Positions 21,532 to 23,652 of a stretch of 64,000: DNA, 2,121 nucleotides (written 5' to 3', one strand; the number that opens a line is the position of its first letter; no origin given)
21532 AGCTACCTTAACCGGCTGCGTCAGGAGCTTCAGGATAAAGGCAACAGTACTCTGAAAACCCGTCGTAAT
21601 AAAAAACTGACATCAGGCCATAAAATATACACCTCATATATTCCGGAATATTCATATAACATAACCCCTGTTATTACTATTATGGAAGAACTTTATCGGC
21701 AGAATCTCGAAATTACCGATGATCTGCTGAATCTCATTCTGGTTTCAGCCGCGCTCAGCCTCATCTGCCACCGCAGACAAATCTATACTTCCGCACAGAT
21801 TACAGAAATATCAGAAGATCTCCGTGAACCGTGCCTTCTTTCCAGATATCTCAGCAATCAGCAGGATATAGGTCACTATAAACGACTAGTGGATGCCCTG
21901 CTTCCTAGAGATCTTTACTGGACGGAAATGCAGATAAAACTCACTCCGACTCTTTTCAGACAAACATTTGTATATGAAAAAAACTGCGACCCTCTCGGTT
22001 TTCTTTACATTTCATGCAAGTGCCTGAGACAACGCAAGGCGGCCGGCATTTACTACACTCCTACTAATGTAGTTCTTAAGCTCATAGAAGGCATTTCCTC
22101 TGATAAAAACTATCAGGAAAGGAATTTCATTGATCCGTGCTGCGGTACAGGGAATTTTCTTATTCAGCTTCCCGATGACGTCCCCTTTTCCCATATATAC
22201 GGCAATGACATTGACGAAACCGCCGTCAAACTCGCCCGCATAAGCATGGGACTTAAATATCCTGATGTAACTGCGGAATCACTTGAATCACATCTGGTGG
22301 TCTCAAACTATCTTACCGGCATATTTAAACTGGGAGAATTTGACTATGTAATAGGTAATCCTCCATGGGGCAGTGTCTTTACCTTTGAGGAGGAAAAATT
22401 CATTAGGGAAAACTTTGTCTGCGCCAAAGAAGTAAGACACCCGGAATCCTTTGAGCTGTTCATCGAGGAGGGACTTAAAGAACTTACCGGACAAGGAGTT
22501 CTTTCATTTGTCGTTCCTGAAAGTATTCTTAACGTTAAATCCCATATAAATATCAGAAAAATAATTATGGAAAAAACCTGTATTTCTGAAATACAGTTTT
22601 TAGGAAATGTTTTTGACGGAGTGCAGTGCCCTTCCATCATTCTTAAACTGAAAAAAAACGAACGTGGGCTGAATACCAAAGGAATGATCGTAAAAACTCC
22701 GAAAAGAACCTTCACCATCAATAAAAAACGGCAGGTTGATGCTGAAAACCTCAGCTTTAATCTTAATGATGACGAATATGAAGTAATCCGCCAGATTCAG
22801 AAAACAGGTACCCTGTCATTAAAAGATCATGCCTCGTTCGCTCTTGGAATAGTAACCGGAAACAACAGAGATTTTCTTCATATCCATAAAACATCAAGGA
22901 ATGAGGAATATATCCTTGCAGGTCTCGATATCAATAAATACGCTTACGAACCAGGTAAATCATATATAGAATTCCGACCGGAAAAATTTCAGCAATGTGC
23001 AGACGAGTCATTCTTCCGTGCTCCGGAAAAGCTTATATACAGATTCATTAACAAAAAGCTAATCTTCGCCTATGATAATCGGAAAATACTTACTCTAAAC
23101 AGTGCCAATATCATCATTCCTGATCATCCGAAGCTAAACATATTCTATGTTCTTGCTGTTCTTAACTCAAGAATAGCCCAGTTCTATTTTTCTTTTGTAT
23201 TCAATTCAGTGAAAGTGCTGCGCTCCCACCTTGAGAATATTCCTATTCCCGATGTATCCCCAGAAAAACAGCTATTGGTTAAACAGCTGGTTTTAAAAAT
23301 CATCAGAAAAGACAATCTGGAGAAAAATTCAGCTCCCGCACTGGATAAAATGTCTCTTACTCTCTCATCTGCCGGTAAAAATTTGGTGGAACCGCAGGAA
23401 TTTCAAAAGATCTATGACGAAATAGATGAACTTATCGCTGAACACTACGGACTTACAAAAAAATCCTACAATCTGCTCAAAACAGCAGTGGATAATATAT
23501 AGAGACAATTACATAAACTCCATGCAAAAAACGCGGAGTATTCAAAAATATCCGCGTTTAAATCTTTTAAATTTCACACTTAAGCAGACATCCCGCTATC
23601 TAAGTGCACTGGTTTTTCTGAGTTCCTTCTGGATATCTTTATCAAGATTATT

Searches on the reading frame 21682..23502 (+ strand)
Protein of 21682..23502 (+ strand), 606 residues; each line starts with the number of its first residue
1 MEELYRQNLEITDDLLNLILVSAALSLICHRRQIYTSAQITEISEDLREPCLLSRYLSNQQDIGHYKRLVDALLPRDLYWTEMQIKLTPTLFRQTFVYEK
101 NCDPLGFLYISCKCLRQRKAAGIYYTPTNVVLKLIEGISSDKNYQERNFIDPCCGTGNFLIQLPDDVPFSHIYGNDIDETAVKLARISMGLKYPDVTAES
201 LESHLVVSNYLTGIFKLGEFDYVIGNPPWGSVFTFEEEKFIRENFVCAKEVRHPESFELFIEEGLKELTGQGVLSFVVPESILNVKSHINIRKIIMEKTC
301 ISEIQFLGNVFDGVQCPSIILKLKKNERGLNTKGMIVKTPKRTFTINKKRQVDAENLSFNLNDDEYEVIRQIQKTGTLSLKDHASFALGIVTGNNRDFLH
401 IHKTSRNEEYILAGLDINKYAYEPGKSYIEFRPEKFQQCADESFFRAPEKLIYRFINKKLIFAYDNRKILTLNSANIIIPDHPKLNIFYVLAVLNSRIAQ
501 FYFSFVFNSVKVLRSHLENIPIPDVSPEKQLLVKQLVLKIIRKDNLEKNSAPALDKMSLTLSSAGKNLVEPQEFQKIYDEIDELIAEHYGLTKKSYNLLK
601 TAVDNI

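Call 45: search_protein_families(library=pfam, proteins=[window:21682-23502:+], max_evalue=0.001)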
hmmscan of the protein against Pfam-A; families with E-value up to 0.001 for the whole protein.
window:21682-23502:+ (606 aa): 7 families
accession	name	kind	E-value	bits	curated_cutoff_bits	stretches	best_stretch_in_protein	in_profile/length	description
PF12950.13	TaqI_C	-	1.5e-26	93.4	26.5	1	411-522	3-118/118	TaqI-like C-terminal specificity domain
PF02384.22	N6_Mtase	-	1.4e-23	84.2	20.4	1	117-356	21-264/311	N-6 DNA Methylase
PF07669.17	Eco57I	-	1.2e-17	65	25.3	1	171-307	2-165/171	Eco57I restriction-modification methylase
PF05175.20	MTS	-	6e-05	23.2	23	1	141-231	30-110/170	Methyltransferase small domain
PF13847.12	Methyltransf_31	-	9.6e-05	22.5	27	1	148-189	6-48/145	Methyltransferase domain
PF01170.24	UPF0020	-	0.00021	21.5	22.3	0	145-161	28-44/197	RMKL-like, methyltransferase domain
PF13649.12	Methyltransf_25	-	0.00051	21.1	27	0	150-223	2-68/97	Methyltransferase domain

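Call 46: find_homologous_proteins(query=window:21682-23502:+, max_evalue=1e-30)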
Query window:21682-23502:+ (606 aa): 5584 proteins with E <= 1e-30 among 8000 candidates; the best 120 are listed.
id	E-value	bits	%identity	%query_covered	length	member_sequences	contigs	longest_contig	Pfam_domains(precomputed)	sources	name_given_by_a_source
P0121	0.0e+0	1365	100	100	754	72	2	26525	PF05175.21,PF02384.23,PF07669.18,PF12950.14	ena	-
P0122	6.0e-233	793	59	98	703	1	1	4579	PF05175.21,PF02384.23,PF07669.18,PF12950.14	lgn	-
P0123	1.3e-224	765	57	99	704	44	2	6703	PF02384.23,PF07669.18,PF12950.14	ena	-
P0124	5.1e-222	757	58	98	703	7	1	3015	PF05175.21,PF02384.23,PF07669.18,PF12950.14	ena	-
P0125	1.5e-221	755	58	98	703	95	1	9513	PF05175.21,PF02384.23,PF07669.18,PF12950.14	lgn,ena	-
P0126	1.7e-146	507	45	90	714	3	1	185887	PF02384.23,PF07669.18,PF12950.14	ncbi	-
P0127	1.8e-143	497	44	98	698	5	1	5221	PF05175.21,PF11599.15,PF02384.23,PF07669.18,PF12950.14,PF01170.25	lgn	-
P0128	3.6e-141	490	43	100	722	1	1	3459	PF12728.14,PF05175.21,PF02384.23,PF07669.18,PF12950.14,PF01170.25,PF09445.17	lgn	-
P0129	6.8e-140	486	43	99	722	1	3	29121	PF13847.13,PF12728.14,PF05175.21,PF02384.23,PF13649.13,PF07669.18,PF12950.14,PF01170.25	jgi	jgi:type I restriction-modification system DNA methylase subunit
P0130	2.7e-139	484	43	100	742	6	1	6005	PF12728.14,PF05175.21,PF11599.15,PF02384.23,PF07669.18,PF12950.14,PF09445.17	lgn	-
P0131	3.9e-139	483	43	99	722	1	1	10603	PF13847.13,PF12728.14,PF05175.21,PF11599.15,PF02384.23,PF07669.18,PF12950.14,PF01170.25,PF09445.17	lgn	-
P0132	1.2e-138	482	44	98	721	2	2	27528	PF13847.13,PF12728.14,PF05175.21,PF02384.23,PF07669.18,PF12950.14,PF01170.25,PF20473.5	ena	-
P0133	1.2e-138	481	44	100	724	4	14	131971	PF12728.14,PF05175.21,PF02384.23,PF07669.18,PF12950.14,PF01170.25,PF13518.13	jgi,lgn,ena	-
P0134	1.8e-138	481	42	100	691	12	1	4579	PF02384.23,PF07669.18,PF12950.14,PF01170.25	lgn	-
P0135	2.7e-138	480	42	98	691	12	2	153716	PF11599.15,PF02384.23,PF07669.18,PF12950.14,PF01170.25,PF20473.5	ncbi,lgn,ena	-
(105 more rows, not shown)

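Call 47: find_encoding_contigs(protein=P0122, flank=6000, max_places=2)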
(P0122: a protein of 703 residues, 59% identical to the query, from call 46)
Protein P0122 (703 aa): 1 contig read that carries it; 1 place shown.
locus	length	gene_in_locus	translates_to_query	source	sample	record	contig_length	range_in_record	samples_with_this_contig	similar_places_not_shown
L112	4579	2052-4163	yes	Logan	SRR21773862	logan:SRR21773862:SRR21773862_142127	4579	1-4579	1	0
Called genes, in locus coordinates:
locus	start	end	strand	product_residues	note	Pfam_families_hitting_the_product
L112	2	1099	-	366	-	?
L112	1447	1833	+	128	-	-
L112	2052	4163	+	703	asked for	PF02384:N6_Mtase, PF05175:MTS (faint), PF07669:Eco57I, PF12950:TaqI_C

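Call 48: find_encoding_contigs(protein=P0125, flank=6000, max_places=2)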
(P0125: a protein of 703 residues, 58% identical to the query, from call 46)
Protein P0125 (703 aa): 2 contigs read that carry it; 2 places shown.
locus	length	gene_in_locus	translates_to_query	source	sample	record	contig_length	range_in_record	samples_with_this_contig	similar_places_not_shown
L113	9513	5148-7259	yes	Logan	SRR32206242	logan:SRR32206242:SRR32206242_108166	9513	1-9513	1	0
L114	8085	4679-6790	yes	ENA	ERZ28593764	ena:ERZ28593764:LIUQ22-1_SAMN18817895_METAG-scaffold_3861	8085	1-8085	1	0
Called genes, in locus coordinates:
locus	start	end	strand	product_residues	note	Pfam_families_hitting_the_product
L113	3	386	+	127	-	?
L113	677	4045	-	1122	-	PF12794:MscS_TM, PF21088:MS_channel_1st (weak), PF00924:MS_channel_2nd, PF21082:MS_channel_3rd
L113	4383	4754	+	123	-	-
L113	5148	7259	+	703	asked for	PF02384:N6_Mtase, PF05175:MTS (faint), PF07669:Eco57I, PF12950:TaqI_C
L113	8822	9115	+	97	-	-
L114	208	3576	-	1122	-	PF12794:MscS_TM, PF21088:MS_channel_1st (weak), PF00924:MS_channel_2nd, PF21082:MS_channel_3rd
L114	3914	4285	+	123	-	-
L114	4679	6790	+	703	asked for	PF02384:N6_Mtase, PF05175:MTS (faint), PF07669:Eco57I, PF12950:TaqI_C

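Call 49: find_encoding_contigs(protein=P0124, flank=6000, max_places=2)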
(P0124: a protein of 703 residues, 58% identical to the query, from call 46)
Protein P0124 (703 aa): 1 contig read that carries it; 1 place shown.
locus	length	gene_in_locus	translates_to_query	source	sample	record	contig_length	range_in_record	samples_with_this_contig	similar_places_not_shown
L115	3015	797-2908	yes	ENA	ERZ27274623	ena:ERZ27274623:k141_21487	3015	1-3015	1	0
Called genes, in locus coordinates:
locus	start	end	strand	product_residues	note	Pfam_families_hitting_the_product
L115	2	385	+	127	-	?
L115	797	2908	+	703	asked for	PF02384:N6_Mtase, PF05175:MTS (faint), PF07669:Eco57I, PF12950:TaqI_C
